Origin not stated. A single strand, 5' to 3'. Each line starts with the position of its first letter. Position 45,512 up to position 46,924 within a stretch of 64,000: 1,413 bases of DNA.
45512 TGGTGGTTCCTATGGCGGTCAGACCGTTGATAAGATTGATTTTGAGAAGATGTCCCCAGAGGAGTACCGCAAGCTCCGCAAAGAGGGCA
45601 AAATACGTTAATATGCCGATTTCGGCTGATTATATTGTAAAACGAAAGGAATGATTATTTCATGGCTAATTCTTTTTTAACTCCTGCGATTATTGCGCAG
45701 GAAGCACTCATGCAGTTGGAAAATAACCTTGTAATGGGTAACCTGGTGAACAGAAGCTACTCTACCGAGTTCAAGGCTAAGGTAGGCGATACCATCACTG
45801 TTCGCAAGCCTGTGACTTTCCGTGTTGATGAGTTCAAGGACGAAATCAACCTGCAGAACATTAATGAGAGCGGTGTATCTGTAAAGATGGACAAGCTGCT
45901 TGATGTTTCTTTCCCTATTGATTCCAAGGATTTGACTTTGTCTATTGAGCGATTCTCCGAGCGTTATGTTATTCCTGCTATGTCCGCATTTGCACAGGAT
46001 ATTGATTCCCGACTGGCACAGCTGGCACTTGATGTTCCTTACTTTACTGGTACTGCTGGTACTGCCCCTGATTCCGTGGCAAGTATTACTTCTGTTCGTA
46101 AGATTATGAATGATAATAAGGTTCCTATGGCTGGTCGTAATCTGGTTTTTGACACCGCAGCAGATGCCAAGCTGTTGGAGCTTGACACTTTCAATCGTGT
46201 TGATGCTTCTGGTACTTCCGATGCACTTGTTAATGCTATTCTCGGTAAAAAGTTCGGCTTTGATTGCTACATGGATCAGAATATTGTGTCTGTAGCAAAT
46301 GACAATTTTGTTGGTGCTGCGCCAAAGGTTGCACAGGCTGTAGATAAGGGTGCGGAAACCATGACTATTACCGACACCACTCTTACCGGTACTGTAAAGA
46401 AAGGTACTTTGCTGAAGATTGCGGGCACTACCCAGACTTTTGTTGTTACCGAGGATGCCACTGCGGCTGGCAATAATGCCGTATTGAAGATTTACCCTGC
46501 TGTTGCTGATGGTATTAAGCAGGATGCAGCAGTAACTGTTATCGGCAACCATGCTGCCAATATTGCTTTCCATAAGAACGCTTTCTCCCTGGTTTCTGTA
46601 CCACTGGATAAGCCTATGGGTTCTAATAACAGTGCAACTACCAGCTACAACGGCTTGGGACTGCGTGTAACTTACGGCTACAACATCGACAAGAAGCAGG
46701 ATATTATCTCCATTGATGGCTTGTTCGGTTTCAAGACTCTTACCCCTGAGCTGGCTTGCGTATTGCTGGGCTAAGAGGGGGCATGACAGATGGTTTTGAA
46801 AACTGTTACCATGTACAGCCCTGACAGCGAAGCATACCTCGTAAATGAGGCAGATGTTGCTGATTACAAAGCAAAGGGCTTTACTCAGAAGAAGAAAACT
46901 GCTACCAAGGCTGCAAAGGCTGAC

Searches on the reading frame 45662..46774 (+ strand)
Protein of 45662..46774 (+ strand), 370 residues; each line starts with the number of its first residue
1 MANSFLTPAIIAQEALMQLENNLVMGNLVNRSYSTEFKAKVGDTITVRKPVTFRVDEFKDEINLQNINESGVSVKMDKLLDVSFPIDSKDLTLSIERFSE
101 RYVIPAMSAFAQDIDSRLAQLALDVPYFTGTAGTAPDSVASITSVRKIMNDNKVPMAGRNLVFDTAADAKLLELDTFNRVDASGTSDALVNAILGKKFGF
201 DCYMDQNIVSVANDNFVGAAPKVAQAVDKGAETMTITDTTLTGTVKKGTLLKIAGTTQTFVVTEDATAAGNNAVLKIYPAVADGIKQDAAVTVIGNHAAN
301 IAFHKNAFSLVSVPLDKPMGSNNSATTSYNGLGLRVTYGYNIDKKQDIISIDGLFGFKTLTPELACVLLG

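Call 41: search_protein_families(library=pfam, proteins=[window:45662-46774:+], max_evalue=0.001)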
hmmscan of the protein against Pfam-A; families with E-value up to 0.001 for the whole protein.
window:45662-46774:+ (370 aa): 1 family
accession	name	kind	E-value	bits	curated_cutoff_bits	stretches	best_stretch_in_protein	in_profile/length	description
PF11651.14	P22_CoatProtein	-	1.2e-63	215.8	24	1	1-370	1-423/423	P22 coat protein - gene protein 5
